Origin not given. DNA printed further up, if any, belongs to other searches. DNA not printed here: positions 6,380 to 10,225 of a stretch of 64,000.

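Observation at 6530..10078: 1182-aa protein with double zinc ribbon, class III nucleotidyl cyclase, STAND NTPase and TPR repeats, lacking the usual C-terminal HTH, inside the insertion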

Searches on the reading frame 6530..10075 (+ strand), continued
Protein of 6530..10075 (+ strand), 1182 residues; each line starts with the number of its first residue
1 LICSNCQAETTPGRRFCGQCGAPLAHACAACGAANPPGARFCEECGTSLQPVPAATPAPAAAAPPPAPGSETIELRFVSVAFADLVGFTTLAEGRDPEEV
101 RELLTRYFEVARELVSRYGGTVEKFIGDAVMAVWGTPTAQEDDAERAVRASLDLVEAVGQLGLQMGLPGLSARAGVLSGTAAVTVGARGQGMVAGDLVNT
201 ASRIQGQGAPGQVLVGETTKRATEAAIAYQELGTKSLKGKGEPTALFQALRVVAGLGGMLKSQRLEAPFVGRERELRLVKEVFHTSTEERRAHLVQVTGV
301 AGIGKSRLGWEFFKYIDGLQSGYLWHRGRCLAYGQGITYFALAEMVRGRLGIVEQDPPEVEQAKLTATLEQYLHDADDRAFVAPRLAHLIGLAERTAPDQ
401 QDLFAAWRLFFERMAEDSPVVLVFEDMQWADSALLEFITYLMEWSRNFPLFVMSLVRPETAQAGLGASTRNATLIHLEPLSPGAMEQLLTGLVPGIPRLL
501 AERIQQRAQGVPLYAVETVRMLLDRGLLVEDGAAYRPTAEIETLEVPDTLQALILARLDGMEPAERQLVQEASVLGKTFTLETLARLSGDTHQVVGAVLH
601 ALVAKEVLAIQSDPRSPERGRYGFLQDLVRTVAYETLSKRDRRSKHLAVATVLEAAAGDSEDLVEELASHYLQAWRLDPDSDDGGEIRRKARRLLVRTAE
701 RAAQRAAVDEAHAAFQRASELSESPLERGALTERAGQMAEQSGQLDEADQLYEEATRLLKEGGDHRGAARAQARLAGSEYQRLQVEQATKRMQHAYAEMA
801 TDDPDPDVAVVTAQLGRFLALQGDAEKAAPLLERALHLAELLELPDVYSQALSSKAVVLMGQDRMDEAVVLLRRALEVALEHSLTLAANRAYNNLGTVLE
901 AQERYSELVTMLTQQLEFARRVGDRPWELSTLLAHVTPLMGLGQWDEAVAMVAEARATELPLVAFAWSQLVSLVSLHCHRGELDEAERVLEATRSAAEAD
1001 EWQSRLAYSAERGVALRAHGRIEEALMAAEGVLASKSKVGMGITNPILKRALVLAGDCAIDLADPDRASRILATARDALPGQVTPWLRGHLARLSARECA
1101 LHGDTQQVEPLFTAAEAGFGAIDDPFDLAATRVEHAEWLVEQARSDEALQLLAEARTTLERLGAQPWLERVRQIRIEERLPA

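Call 20: search_protein_families(library=pfam, proteins=[L004:8161-9639:-, L004:5287-6549:+, L004:4451-5014:-, L015:3755-5212:-, L015:5265-5909:-, L009:4010-5455:+, L007:3738-5231:-, L007:6627-7529:+, L009:10074-10640:+], max_evalue=0.001)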
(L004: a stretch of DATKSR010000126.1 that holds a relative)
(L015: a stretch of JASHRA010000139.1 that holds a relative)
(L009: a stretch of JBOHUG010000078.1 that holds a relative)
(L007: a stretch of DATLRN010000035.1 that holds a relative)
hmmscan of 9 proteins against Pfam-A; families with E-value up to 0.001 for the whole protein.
L004:8161-9639:- (493 aa): 14 families
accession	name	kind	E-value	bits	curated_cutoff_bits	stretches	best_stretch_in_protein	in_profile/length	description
PF07992.20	Pyr_redox_2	-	5.3e-54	184.1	26.1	1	31-351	1-291/291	Pyridine nucleotide-disulphide oxidoreductase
PF02852.28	Pyr_redox_dim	-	7.8e-28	97.3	25.3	1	371-479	1-109/110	Pyridine nucleotide-disulphide oxidoreductase, dimerisation domain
PF00070.33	Pyr_redox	-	9.9e-23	80.9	22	1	204-280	1-77/82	Pyridine nucleotide-disulphide oxidoreductase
PF13738.12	Pyr_redox_3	-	2.6e-12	47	30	1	34-335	1-305/305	Pyridine nucleotide-disulphide oxidoreductase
PF03486.20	HI0933_like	-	2.1e-07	31.1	50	0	32-66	2-36/244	HI0933-like protein Rossmann domain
PF12831.13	FAD_oxidored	-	1.2e-06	28.6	27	1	32-79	1-48/416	FAD dependent oxidoreductase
PF00890.30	FAD_binding_2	-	1.2e-06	28.4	20.4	1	32-269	1-168/414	FAD binding domain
PF13450.12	NAD_binding_8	-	1.8e-06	28.6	21.9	0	35-69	1-35/68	NAD(P)-binding Rossmann-like domain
PF02737.24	3HCDH_N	-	1.6e-05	25.4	22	0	206-252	3-49/180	3-hydroxyacyl-CoA dehydrogenase, NAD binding domain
PF01494.25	FAD_binding_3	-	2.1e-05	24.4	22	0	206-236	5-35/349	FAD binding domain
PF01266.30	DAO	-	3e-05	24.2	27.9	0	244-295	150-203/353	FAD dependent oxidoreductase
PF13434.12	Lys_Orn_oxgnase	-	0.0004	20.1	21.3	0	134-239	116-227/339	L-lysine 6-monooxygenase/L-ornithine 5-monooxygenase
PF01946.23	Thi4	-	0.00076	19.2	26.2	0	29-69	16-57/235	Thi4 family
PF01262.27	AlaDh_PNT_C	-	0.00087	19.2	23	0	202-248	28-74/214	Alanine dehydrogenase/PNT, C-terminal domain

L004:5287-6549:+ (421 aa): 0 families

L004:4451-5014:- (188 aa): 1 family
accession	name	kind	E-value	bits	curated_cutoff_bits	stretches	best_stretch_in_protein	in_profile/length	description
PF04138.20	GtrA_DPMS_TM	-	2.6e-08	34.5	26.1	1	54-177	1-117/117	GtrA/DPMS, transmembrane domain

L015:3755-5212:- (486 aa): 16 families
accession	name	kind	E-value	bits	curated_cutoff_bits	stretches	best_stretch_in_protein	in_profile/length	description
PF07992.20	Pyr_redox_2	-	8.7e-54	183.3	26.1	1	11-331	1-291/291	Pyridine nucleotide-disulphide oxidoreductase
PF02852.28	Pyr_redox_dim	-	2.2e-29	102.3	25.3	1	351-459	1-109/110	Pyridine nucleotide-disulphide oxidoreductase, dimerisation domain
PF00070.33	Pyr_redox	-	1.6e-20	73.8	22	1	185-257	2-74/82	Pyridine nucleotide-disulphide oxidoreductase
PF13738.12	Pyr_redox_3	-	1.1e-12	48.3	30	1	141-315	121-305/305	Pyridine nucleotide-disulphide oxidoreductase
PF03486.20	HI0933_like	-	2.7e-08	34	50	1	12-45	2-35/244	HI0933-like protein Rossmann domain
PF01134.28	GIDA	-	2.2e-07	30.7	22.1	0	12-39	1-28/391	Glucose inhibited division protein A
PF01494.25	FAD_binding_3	-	3.1e-07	30.4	22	0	185-216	4-35/349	FAD binding domain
PF02737.24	3HCDH_N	-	2.6e-06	27.9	22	0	186-235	3-52/180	3-hydroxyacyl-CoA dehydrogenase, NAD binding domain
PF12831.13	FAD_oxidored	-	6.4e-06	26.1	27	1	12-68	1-49/416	FAD dependent oxidoreductase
PF00890.30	FAD_binding_2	-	7.3e-06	25.9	20.4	1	12-260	1-179/414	FAD binding domain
PF13450.12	NAD_binding_8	-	9e-06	26.3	21.9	0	15-45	1-31/68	NAD(P)-binding Rossmann-like domain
PF01266.30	DAO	-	6.5e-05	23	27.9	0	12-56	1-45/353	FAD dependent oxidoreductase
PF01262.27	AlaDh_PNT_C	-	7.3e-05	22.7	23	0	182-227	28-73/214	Alanine dehydrogenase/PNT, C-terminal domain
PF13434.12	Lys_Orn_oxgnase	-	0.00012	21.8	21.3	1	130-228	133-236/339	L-lysine 6-monooxygenase/L-ornithine 5-monooxygenase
PF13478.12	XdhC_C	-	0.00016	22.6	29.7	0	185-215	1-31/125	XdhC Rossmann domain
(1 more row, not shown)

L015:5265-5909:- (215 aa): 1 family
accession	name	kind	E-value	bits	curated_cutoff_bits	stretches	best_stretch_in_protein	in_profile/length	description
PF00730.31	HhH-GPD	-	8.6e-05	23.3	26.2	1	52-154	1-67/108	HhH-GPD superfamily base excision DNA repair protein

L009:4010-5455:+ (482 aa): 11 families
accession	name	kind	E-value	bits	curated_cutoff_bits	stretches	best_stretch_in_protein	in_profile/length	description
PF07992.20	Pyr_redox_2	-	2.6e-48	165.4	26.1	1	20-340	1-291/291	Pyridine nucleotide-disulphide oxidoreductase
PF02852.28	Pyr_redox_dim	-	1.1e-29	103.3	25.3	1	360-468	1-109/110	Pyridine nucleotide-disulphide oxidoreductase, dimerisation domain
PF00070.33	Pyr_redox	-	2.7e-21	76.3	22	1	193-267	1-75/82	Pyridine nucleotide-disulphide oxidoreductase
PF13738.12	Pyr_redox_3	-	1.3e-08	34.9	30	1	148-324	119-305/305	Pyridine nucleotide-disulphide oxidoreductase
PF03486.20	HI0933_like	-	4e-06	26.9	50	0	21-55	2-36/244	HI0933-like protein Rossmann domain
PF02737.24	3HCDH_N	-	3.3e-05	24.3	22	0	195-240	3-48/180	3-hydroxyacyl-CoA dehydrogenase, NAD binding domain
PF13450.12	NAD_binding_8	-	0.00012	22.7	21.9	0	24-55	1-32/68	NAD(P)-binding Rossmann-like domain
PF01494.25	FAD_binding_3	-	0.00013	21.8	22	0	195-227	5-37/349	FAD binding domain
PF00890.30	FAD_binding_2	-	0.00037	20.3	20.4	1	21-56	1-36/414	FAD binding domain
PF01262.27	AlaDh_PNT_C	-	0.00057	19.8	23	0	191-231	28-68/214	Alanine dehydrogenase/PNT, C-terminal domain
PF13434.12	Lys_Orn_oxgnase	-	0.00068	19.3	21.3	0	139-208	133-205/339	L-lysine 6-monooxygenase/L-ornithine 5-monooxygenase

L007:3738-5231:- (498 aa): 15 families
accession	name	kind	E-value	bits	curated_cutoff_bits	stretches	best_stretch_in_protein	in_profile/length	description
PF07992.20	Pyr_redox_2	-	7.9e-53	180.2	26.1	1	36-356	1-291/291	Pyridine nucleotide-disulphide oxidoreductase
PF02852.28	Pyr_redox_dim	-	2e-29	102.4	25.3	1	376-484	1-109/110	Pyridine nucleotide-disulphide oxidoreductase, dimerisation domain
PF00070.33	Pyr_redox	-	1.1e-22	80.8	22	1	210-282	2-74/82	Pyridine nucleotide-disulphide oxidoreductase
PF13738.12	Pyr_redox_3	-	5.1e-13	49.4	30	1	164-340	119-305/305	Pyridine nucleotide-disulphide oxidoreductase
PF01266.30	DAO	-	1.1e-07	32.2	27.9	0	37-69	1-33/353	FAD dependent oxidoreductase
PF03486.20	HI0933_like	-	3.4e-07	30.4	50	0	37-68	2-33/244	HI0933-like protein Rossmann domain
PF02737.24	3HCDH_N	-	2.5e-06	28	22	0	211-259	3-51/180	3-hydroxyacyl-CoA dehydrogenase, NAD binding domain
PF00890.30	FAD_binding_2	-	3.9e-06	26.8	20.4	1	37-69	1-33/414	FAD binding domain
PF01494.25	FAD_binding_3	-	4.4e-06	26.6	22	0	211-240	5-34/349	FAD binding domain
PF13434.12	Lys_Orn_oxgnase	-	6.7e-06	25.9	21.3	1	152-245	130-228/339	L-lysine 6-monooxygenase/L-ornithine 5-monooxygenase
PF13450.12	NAD_binding_8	-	7.7e-06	26.5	21.9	0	40-68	1-29/68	NAD(P)-binding Rossmann-like domain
PF01134.28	GIDA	-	7.8e-06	25.6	22.1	0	37-64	1-28/391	Glucose inhibited division protein A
PF01262.27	AlaDh_PNT_C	-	2.6e-05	24.2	23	0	207-251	28-72/214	Alanine dehydrogenase/PNT, C-terminal domain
PF12831.13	FAD_oxidored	-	8.2e-05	22.5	27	1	37-68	1-32/416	FAD dependent oxidoreductase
PF13478.12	XdhC_C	-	0.00074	20.5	29.7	0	210-241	1-32/125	XdhC Rossmann domain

L007:6627-7529:+ (301 aa): 4 families
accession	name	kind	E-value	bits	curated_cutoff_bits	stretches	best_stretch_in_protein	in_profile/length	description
PF00106.31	adh_short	-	1.7e-33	116.2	26.6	1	23-226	1-189/195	short chain dehydrogenase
PF13561.12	adh_short_C2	-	3.8e-22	79.5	27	1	29-266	1-226/236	Enoyl-(Acyl carrier protein) reductase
PF08659.16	KR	-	2e-11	44.6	22.6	1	25-117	3-96/180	KR domain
PF01370.27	Epimerase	-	8.4e-05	22.5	20.9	1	25-204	1-160/240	NAD dependent epimerase/dehydratase family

L009:10074-10640:+ (189 aa): 1 family
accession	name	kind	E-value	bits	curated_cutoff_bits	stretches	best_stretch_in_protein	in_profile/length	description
PF04138.20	GtrA_DPMS_TM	-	4.3e-09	37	26.1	1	54-177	1-117/117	GtrA/DPMS, transmembrane domain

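Call 46: predict_structure(alignment_id=A1)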
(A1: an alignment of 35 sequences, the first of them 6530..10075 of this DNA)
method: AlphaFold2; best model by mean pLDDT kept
length: 1182 residues; sequences in the alignment: 35
mean_pLDDT: 80.3   pTM: 0.51
mean pLDDT of the five models: 80.3, 74.3, 72.1, 70.0, 68.8
residues with pLDDT >= 90: 370; 70-90: 586; 50-70: 167; < 50: 59
segments of 3 or more residues with pLDDT < 50: 51-69, 253-268, 334-336, 610-622, 1178-1182
pLDDT, mean of each block of 10 residues (from residue 1): 73 69 72 72 74 34 39 76 83 74 84 81 84 73 80 88 79 90 68 76 90 90 71 83 86 36 41 76 86 88 69 59 63 54 72 66 87 87 85 64 85 87 80 83 90 84 79 84 76 74 83 74 69 70 69 68 80 72 78 73 56 39 57 78 88 73 79 89 88 89 72 89 91 91 84 95 90 90 85 90 85 92 89 94 94 93 88 96 88 93 93 91 80 92 93 79 69 93 94 83 88 95 95 82 85 95 92 86 89 95 91 95 94 95 89 94 94 66 37
secondary structure, 60 per line:
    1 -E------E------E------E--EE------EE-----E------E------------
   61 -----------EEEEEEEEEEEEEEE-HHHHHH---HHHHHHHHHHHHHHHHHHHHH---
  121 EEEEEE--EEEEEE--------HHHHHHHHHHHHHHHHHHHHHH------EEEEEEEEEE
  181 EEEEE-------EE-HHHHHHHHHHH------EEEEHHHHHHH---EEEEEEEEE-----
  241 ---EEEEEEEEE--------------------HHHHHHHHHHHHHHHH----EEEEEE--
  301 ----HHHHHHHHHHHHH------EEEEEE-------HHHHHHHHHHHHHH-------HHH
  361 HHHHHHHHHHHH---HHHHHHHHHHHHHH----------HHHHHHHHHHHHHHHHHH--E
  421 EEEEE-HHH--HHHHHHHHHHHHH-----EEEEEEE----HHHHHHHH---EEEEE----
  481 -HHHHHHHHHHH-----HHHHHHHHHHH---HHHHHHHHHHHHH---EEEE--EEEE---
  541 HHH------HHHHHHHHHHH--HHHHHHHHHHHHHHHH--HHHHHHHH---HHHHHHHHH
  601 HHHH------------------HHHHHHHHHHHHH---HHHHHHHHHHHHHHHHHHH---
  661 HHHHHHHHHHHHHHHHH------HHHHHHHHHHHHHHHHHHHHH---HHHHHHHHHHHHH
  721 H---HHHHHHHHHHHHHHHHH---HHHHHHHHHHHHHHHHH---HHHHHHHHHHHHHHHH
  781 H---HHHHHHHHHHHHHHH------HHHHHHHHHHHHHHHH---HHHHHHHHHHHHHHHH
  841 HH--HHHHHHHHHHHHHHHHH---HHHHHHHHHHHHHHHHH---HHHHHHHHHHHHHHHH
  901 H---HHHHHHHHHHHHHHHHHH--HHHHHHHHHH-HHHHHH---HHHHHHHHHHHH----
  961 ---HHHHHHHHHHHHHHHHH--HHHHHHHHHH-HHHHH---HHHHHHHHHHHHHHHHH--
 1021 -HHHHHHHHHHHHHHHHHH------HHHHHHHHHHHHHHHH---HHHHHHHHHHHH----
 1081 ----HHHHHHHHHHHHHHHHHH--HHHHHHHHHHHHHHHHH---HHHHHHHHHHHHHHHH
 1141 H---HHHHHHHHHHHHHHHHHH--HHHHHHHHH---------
elements in order (helices of 4 or more, strands of 3 or more residues): E72-86 H88-93 H97-117 E121-126 E129-134 H143-164 E171-185 H196-206 E213-216 H217-223 E227-235 E244-252 H273-288 E293-298 H305-317 E324-329 H337-350 H358-372 H376-389 H400-417 E420-425 H432-444 E450-456 H461-468 E472-476 H482-492 H498-508 H512-524 E528-531 E534-537 H550-560 H563-578 H581-588 H592-604 H623-635 H639-657 H661-677 H684-704 H708-721 H725-741 H745-761 H765-781 H785-799 H806-821 H825-842 H845-861 H865-881 H885-901 H905-922 H925-934 H936-941 H945-956 H964-980 H983-992 H994-998 H1002-1018 H1022-1039 H1046-1061 H1065-1076 H1085-1102 H1105-1121 H1125-1141 H1145-1162 H1165-1173
